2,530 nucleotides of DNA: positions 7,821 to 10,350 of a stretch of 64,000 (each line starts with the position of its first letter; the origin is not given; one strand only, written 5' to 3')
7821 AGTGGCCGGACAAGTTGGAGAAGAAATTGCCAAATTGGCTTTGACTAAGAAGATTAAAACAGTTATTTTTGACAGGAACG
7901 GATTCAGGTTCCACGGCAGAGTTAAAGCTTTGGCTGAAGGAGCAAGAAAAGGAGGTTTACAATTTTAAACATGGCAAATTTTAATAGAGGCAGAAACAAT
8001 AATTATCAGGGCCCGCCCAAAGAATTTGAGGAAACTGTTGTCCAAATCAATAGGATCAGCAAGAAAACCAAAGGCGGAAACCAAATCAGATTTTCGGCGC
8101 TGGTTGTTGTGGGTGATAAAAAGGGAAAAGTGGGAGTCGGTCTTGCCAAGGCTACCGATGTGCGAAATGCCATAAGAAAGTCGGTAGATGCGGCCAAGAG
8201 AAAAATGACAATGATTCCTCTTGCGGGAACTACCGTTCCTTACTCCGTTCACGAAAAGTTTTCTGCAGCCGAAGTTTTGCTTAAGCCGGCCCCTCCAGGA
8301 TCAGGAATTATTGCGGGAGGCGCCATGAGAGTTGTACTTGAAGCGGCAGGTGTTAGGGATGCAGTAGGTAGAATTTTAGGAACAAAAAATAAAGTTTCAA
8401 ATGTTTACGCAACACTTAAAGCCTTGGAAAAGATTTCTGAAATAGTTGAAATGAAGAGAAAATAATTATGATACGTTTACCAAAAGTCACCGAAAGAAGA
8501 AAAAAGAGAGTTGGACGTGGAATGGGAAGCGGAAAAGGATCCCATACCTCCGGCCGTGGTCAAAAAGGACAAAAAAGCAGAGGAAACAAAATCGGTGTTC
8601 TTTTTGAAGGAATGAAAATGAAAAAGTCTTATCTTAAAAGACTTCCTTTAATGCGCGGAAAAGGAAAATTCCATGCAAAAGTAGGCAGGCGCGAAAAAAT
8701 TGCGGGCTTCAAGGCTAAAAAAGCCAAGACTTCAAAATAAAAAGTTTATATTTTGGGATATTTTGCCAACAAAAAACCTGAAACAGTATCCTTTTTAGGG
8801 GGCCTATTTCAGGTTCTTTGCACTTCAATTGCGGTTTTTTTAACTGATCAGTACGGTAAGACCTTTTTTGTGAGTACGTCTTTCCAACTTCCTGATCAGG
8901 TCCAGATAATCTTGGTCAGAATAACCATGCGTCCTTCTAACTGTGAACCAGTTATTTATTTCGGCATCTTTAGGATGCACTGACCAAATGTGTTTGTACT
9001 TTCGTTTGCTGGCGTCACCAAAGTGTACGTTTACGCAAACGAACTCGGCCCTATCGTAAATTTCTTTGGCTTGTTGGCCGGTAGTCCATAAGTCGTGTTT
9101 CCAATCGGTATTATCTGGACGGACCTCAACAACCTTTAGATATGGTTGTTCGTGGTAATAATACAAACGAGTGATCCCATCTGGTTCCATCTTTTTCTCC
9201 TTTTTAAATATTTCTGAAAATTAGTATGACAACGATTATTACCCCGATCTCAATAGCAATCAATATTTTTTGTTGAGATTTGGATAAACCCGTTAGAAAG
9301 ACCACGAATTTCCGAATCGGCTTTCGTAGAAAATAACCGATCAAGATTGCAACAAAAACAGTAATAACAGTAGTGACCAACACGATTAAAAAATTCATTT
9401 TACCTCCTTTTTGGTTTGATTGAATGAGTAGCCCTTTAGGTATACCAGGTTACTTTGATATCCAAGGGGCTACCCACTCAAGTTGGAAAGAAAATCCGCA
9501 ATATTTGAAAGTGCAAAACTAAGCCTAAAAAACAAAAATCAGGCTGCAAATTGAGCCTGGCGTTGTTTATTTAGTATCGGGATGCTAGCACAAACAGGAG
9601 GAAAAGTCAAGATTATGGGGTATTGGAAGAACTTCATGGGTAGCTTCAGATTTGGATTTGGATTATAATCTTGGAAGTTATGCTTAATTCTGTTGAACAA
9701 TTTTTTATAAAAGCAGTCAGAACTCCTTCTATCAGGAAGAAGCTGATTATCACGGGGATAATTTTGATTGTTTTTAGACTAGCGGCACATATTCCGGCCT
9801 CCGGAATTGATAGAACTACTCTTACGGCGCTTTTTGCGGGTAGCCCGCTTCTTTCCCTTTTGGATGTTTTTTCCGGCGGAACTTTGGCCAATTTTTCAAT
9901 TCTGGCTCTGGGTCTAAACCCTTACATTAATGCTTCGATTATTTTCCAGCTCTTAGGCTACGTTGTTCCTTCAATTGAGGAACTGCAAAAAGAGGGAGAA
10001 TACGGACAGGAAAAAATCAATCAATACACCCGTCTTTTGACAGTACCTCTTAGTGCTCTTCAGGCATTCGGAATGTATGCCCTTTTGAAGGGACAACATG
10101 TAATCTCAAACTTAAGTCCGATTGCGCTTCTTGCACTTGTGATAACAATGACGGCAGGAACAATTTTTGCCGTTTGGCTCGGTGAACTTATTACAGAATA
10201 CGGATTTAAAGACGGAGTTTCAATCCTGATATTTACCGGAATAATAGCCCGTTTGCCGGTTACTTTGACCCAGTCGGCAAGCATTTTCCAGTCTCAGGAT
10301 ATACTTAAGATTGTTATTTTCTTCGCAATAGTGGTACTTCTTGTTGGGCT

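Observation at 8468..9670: Antisense two-gene cassette inserted at the rplO-secY junction, with rplO truncated to a 90-aa N-terminal stub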

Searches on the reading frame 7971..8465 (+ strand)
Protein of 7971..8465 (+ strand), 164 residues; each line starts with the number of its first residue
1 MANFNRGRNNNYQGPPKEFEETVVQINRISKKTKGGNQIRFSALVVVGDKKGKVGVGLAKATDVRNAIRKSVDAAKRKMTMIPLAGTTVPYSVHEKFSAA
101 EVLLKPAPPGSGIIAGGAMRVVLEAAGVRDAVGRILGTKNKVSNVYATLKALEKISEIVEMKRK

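Call 3: search_protein_families(library=pfam, proteins=[window:7971-8465:+], max_evalue=1)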
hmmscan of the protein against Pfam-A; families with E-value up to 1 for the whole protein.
window:7971-8465:+ (164 aa): 3 families
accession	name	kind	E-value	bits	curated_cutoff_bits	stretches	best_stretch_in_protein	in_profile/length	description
PF00333.26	Ribosomal_S5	-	3.6e-24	85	27.1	1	19-83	1-65/65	Ribosomal protein S5, N-terminal domain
PF03719.21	Ribosomal_S5_C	-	7.5e-23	80.2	21.5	1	96-163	2-69/71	Ribosomal protein S5, C-terminal domain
PF21244.3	PurT_C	-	0.11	12.5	26.7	1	53-76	43-66/68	PurT, C-terminal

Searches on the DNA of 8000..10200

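Call 4: search_rna_families(source=window, start=8000, end=10200, threshold=evalue, max_evalue=10)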
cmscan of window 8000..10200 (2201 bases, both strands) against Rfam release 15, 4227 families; matches with E-value up to 10: 12.
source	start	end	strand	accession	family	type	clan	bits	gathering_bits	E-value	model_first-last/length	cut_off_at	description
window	8681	8801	+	RF02857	30_255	Gene; sRNA;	-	21.6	197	2.1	1-213/213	no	Leptospira sRNA 30_255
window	8751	8848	+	RF02860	Arrc14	Gene; sRNA;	-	20.8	99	4.4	1-167/167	no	Actinobacillus sRNA 14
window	8619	8670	+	RF02526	SSRC34_1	Gene; sRNA;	-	20.8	64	8.2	1-128/128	no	Streptococcus sRNA SSRC34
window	8768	8820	-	RF03318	mir-2208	Gene; miRNA;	-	17.2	70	4.3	1-61/61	no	mir-2208 microRNA precursor family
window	8770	8819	-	RF03535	TEG147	Cis-reg;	-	17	56.1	7.7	1-60/60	no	Staphylococcus aureus small RNA TEG147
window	8170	8307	+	RF01984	ZEB2_AS1_1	Gene; lncRNA;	-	16.8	80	9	1-128/128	no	ZEB2 antisense RNA 1 conserved region 1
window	8770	8820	+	RF01945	mir-1388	Gene; miRNA;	-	16.2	58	7.4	23-71/93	no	mir-1388 microRNA precursor family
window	9426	9477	+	RF00250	mir-TAR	Gene; miRNA;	-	16.1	40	8.1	1-61/61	no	Trans-activation response element (TAR)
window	9847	9905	+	RF00519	suhB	Gene; sRNA;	CL00108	15.8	41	5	1-77/77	no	Makes More Granules Regulator RNA (mmgR)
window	9529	9639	+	RF00516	ylbH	Cis-reg; leader;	-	14.5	50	5.5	1-122/122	no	ylbH leader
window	8550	8719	-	RF02706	TeloSII_ncR30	Gene; sRNA;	-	14.2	86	2.9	1-226/226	no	TeloSII non coding RNA 30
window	8373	8406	+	RF00180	REN-SRE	Cis-reg;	-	13.1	41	7.8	1-37/37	no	Renin stability regulatory element (REN-SRE)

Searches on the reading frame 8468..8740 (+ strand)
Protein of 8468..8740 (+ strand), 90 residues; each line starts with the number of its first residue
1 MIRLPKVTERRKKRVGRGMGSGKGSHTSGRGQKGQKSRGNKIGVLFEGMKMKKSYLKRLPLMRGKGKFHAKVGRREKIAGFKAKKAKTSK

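Call 3: search_protein_families(library=pfam, proteins=[window:8468-8740:+], max_evalue=1)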
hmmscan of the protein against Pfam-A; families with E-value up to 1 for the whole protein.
window:8468-8740:+ (90 aa): 1 family
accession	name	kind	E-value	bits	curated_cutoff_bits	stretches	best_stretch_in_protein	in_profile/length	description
PF21862.1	CiaD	-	0.095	12.7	27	1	40-53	13-26/54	CiaD-like protein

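Call 6: search_protein_families(library=ncbifam, proteins=[window:8468-8740:+], max_evalue=1)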
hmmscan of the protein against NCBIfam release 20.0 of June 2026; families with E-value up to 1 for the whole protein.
window:8468-8740:+ (90 aa): 1 family
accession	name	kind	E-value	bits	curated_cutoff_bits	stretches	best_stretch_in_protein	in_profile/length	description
TIGR01071.1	rplO_bact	equivalog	1.8e-11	44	77.95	1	6-63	9-64/144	50S ribosomal protein L15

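Call 7: search_protein_families(library=phrogs, proteins=[window:8468-8740:+], max_evalue=1)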
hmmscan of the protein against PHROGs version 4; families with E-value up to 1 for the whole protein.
window:8468-8740:+ (90 aa): 0 families

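Call 10: find_homologous_proteins(query=window:8468-8740:+, max_evalue=0.001)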
Query window:8468-8740:+ (90 aa): 527 proteins with E <= 0.001 among 532 candidates; the best 120 are listed.
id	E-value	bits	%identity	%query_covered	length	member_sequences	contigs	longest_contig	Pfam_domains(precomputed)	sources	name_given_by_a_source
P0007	4.7e-35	137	100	80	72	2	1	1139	-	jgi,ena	-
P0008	1.0e-33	133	80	100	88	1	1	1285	-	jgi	jgi:large subunit ribosomal protein L15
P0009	6.5e-33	130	79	100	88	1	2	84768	-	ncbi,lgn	-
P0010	6.9e-33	130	84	91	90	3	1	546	-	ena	-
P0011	1.0e-32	130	78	99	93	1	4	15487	-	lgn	-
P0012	1.8e-32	129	79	100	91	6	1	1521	-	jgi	jgi:large subunit ribosomal protein L15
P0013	2.9e-32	128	82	94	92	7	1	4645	-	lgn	-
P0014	3.9e-32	128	79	100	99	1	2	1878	-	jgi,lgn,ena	-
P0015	4.9e-32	128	78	84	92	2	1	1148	-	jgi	jgi:large subunit ribosomal protein L15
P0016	8.1e-32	127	79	96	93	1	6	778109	-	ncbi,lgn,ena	-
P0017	9.5e-32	127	79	96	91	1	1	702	-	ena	-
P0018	1.3e-31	126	77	100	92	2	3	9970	-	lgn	-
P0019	1.6e-31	126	80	96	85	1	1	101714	-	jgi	jgi:ribosomal protein L15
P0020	1.7e-31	126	79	96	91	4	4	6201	-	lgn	-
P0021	2.6e-31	125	79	94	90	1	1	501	-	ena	-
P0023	3.3e-31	125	81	98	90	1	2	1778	-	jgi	jgi:large subunit ribosomal protein L15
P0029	5.4e-31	124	79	100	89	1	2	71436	-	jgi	jgi:ribosomal protein L15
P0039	3.4e-30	122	79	84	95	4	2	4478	-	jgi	jgi:ribosomal protein L15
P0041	3.9e-30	121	74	100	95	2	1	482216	-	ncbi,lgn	-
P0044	6.9e-30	121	75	99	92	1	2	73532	-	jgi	jgi:large subunit ribosomal protein L15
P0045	1.2e-29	120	72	99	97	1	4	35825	-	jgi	jgi:ribosomal protein L15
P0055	1.0e-28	117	85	82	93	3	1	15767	-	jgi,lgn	jgi:large subunit ribosomal protein L15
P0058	1.9e-28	116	77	96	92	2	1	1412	-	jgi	jgi:large subunit ribosomal protein L15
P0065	3.6e-28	115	75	89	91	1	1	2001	-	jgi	jgi:ribosomal protein L15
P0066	4.2e-28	115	87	79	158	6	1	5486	PF00828.26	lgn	-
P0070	5.6e-28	115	86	70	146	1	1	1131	PF00828.26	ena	-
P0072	5.8e-28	115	86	79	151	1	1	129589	-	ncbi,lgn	-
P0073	5.8e-28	115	82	87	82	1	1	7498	-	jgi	jgi:large subunit ribosomal protein L15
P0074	5.8e-28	115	86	70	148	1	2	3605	PF00828.26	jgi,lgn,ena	-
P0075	5.8e-28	115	86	70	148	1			PF00828.26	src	-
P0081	9.4e-28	114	81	86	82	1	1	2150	-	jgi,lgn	jgi:large subunit ribosomal protein L15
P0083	1.0e-27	114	86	79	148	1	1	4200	PF00828.26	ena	-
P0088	1.2e-27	113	76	100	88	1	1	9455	-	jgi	jgi:large subunit ribosomal protein L15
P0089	1.4e-27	113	68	100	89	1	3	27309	-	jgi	jgi:large subunit ribosomal protein L15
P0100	3.7e-27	112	83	70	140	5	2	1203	PF00828.26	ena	-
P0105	4.1e-27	112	88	77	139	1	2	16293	PF00828.26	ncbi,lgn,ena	-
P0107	5.4e-27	111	73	88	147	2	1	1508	-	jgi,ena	jgi:large subunit ribosomal protein L15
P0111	1.0e-26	111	81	82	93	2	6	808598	-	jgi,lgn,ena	jgi:large subunit ribosomal protein L15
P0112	1.0e-26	111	70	91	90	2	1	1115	-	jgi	jgi:large subunit ribosomal protein L15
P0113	1.2e-26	110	80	79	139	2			PF00828.26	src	-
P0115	1.3e-26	110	73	96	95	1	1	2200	-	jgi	jgi:large subunit ribosomal protein L15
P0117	1.4e-26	110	84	78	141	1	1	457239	PF00828.26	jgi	jgi:large subunit ribosomal protein L15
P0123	2.4e-26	109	72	99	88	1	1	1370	-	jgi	jgi:large subunit ribosomal protein L15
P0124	3.0e-26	109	82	69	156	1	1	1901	PF00828.26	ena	-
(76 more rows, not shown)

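Call 14: find_related_loci(query=window:8468-8740:+, collection=genome_contigs, flank=3000)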
Query window:8468-8740:+ (90 aa) in genome_contigs; peptide patterns used: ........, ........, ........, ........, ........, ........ (x = any residue, [..] = any of these).
209 stretches matched a pattern; 31 encode a relative of the query (tblastn E <= 1e-3); 31 distinct loci.
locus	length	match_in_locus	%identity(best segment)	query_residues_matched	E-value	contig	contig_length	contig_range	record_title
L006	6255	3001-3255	79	1-86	1e-37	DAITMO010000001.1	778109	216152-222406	MAG TPA_asm: Patescibacteria group bacterium isolate CTOTU7669 NODE_3_length_778109_cov_12.319549, whole genome shotgun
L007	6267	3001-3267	74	1-90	7e-37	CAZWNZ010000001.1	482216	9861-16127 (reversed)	MAG TPA_asm: uncultured Gammaproteobacteria bacterium isolate SRP192927_co3_839 genome assembly, contig: NODE_2_length_4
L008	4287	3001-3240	80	1-81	4e-35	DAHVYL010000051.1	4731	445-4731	MAG TPA_asm: Candidatus Woesebacteria bacterium isolate clean783 NODE_51_length_4731_cov_4.152127, whole genome shotgun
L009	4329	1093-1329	78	1-82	2e-34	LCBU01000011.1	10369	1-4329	MAG: Candidatus Woesebacteria bacterium GW2011_GWA1_41_7 UU74_C0011, whole genome shotgun sequence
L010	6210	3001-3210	86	1-71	3e-34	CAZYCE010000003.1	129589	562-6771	MAG TPA_asm: uncultured Gammaproteobacteria bacterium isolate binchicken_co220_61 genome assembly, contig: NODE_38_lengt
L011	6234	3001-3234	80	3-81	5e-34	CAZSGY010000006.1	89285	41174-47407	MAG TPA_asm: uncultured Gammaproteobacteria bacterium isolate binchicken_co169_197 genome assembly, contig: k99_458644,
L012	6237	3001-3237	77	1-82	9e-34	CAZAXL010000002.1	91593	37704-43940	MAG TPA_asm: uncultured Gammaproteobacteria bacterium isolate SRP062349_co2_103 genome assembly, contig: NODE_151_length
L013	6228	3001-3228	78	4-82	3e-33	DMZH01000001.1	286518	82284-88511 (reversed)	MAG TPA_asm: Candidatus Woesebacteria bacterium isolate UBA8517 contig_72, whole genome shotgun sequence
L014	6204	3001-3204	88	1-69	4e-33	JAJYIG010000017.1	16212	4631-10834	MAG: bacterium isolate DBS2-1.bin114 NODE_6478_length_16212_cov_4.168480, whole genome shotgun sequence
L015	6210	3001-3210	82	1-71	1e-32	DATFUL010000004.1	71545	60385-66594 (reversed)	MAG TPA_asm: Patescibacteria group bacterium isolate SMAG_U9436 k141_2511920, whole genome shotgun sequence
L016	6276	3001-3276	69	2-88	3e-32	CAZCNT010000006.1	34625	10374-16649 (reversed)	MAG TPA_asm: uncultured Gammaproteobacteria bacterium isolate SRP050083_co1_418 genome assembly, contig: NODE_415_length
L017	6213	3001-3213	82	1-72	3e-32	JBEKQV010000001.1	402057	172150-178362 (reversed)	MAG: Candidatus Microgenomates bacterium isolate SPRUCE 496 SPRUCE_496_1, whole genome shotgun sequence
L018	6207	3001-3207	81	2-71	5e-32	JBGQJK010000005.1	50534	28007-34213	MAG: Patescibacteria group bacterium isolate OBJ2_061818_070_25 k141_931003_length_50534_cov_9.0000, whole genome shotgu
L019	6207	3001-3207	79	1-70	1e-29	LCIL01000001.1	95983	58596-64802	MAG: Candidatus Woesebacteria bacterium GW2011_GWA1_44_23 UW47_C0001, whole genome shotgun sequence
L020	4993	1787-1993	79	1-70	5e-29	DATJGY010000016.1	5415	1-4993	MAG TPA_asm: Alphaproteobacteria bacterium isolate SMAG_U15498 k141_6727965, whole genome shotgun sequence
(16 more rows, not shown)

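Call 68: find_encoding_contigs(protein=P0016, flank=10000, max_places=1)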
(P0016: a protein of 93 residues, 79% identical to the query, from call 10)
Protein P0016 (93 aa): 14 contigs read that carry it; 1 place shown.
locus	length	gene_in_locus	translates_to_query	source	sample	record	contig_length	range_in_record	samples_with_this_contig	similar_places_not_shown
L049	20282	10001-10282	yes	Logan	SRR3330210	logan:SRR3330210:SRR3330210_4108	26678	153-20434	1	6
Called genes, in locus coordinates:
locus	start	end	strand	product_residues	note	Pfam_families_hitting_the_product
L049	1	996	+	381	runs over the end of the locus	?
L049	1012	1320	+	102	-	PF00338:Ribosomal_S10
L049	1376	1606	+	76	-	-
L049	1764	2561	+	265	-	PF00297:Ribosomal_L3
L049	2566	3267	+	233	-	PF00573:Ribosomal_L4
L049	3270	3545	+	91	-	PF00276:Ribosomal_L23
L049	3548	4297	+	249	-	PF00181:Ribosomal_L2_N, PF03947:Ribosomal_L2_C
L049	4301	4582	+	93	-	PF00203:Ribosomal_S19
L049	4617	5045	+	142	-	PF00237:Ribosomal_L22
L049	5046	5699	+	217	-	PF07650:KH_2, PF00189:Ribosomal_S3_C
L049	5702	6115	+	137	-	PF00252:Ribosomal_L16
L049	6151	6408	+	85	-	PF00831:Ribosomal_L29 (weak)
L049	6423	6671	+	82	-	PF00366:Ribosomal_S17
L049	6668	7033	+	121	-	PF00238:Ribosomal_L14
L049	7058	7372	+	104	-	PF00467:KOW (weak), PF17136:ribosomal_L24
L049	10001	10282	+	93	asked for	-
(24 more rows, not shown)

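Call 69: find_encoding_contigs(protein=P0041, flank=10000, max_places=1)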
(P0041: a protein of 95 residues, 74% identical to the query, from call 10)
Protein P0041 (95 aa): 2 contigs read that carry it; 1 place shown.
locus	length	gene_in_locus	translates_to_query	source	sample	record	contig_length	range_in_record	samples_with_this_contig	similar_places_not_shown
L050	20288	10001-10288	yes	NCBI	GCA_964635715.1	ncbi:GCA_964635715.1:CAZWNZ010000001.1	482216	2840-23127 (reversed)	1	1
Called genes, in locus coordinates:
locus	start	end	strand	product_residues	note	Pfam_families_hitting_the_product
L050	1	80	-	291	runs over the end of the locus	PF01370:Epimerase, PF02719:Polysacc_synt_2 (faint), PF04321:RmlD_sub_bind, PF01073:3Beta_HSD, PF07993:NAD_binding_4, PF16363:GDP_Man_Dehyd (weak)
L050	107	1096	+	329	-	-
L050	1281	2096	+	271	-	PF00297:Ribosomal_L3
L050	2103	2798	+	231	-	PF00573:Ribosomal_L4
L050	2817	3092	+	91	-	PF00276:Ribosomal_L23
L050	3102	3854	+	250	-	PF00181:Ribosomal_L2_N, PF03947:Ribosomal_L2_C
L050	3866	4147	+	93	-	PF00203:Ribosomal_S19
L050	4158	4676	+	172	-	PF00237:Ribosomal_L22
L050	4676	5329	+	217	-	PF07650:KH_2, PF00189:Ribosomal_S3_C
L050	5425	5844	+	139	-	PF00252:Ribosomal_L16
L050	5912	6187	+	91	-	-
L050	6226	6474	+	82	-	PF00366:Ribosomal_S17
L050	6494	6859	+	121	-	PF00238:Ribosomal_L14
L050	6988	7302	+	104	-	PF00467:KOW, PF17136:ribosomal_L24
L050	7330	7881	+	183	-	PF00281:Ribosomal_L5, PF00673:Ribosomal_L5_C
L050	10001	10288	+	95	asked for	-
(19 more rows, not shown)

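Call 70: find_encoding_contigs(protein=P0072, flank=10000, max_places=1)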
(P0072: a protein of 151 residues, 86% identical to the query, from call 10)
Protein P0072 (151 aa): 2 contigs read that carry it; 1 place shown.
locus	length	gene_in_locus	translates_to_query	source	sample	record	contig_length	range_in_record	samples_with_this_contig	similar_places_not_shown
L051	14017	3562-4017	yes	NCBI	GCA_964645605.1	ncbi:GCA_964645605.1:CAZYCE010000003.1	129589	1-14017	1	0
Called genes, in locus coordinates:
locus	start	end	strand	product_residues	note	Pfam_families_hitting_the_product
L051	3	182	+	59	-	?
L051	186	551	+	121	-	PF00238:Ribosomal_L14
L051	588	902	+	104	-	PF00467:KOW, PF17136:ribosomal_L24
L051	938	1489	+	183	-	PF00281:Ribosomal_L5, PF00673:Ribosomal_L5_C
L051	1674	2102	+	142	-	PF00410:Ribosomal_S8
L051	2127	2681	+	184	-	PF00347:Ribosomal_L6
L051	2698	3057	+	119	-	PF00861:Ribosomal_L18p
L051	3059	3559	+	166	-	PF00333:Ribosomal_S5, PF03719:Ribosomal_S5_C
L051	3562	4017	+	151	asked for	-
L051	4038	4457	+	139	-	-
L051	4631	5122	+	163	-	PF00583:Acetyltransf_1, PF13673:Acetyltransf_10, PF13508:Acetyltransf_7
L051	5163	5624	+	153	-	PF13420:Acetyltransf_4 (weak), PF13527:Acetyltransf_9 (faint), PF00583:Acetyltransf_1, PF13673:Acetyltransf_10, PF13508:Acetyltransf_7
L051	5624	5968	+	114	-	PF12643:MazG-like (faint)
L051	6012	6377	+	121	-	-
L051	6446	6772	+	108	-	-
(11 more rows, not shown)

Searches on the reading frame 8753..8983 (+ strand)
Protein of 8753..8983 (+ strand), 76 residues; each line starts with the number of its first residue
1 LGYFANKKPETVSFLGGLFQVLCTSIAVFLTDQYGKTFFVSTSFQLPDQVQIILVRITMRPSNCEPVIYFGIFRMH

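Call 3: search_protein_families(library=pfam, proteins=[window:8753-8983:+], max_evalue=1)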
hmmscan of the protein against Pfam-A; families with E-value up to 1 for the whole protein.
window:8753-8983:+ (76 aa): 1 family
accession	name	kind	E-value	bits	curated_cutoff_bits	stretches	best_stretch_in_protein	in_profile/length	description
PF06783.16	UPF0239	-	0.24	12.1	25.4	1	14-33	26-45/88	Uncharacterised protein family (UPF0239)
